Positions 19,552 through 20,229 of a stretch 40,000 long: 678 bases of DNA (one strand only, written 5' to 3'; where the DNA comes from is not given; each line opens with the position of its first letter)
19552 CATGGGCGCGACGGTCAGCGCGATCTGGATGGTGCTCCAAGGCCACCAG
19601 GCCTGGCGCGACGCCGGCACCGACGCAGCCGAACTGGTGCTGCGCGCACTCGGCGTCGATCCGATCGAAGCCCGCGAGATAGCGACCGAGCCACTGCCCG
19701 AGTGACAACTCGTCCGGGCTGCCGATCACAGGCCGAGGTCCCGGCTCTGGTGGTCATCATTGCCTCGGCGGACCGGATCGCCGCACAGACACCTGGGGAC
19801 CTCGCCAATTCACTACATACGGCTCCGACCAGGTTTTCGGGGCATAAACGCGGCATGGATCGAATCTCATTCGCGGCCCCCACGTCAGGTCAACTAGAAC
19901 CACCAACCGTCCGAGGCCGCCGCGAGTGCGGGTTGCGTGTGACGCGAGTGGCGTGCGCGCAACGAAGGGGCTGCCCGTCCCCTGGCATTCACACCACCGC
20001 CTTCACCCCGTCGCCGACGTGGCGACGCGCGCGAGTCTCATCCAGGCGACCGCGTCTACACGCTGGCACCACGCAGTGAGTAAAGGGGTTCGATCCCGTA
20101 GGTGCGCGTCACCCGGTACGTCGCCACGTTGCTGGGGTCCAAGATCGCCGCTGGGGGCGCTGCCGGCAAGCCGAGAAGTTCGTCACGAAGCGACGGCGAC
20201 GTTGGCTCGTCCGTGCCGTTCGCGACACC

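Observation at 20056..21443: A RES-domain putative NADase appended to a SIR2-APAZ/short-pAgo operon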

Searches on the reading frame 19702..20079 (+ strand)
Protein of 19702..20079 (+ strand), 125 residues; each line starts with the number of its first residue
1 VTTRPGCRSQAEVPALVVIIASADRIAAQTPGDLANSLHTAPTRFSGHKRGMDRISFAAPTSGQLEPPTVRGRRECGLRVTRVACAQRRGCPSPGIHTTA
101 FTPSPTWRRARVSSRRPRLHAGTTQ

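Call 67: search_protein_families(library=pfam, proteins=[window:19702-20079:+], max_evalue=0.01)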
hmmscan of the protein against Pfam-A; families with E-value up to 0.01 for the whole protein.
window:19702-20079:+ (125 aa): 0 families
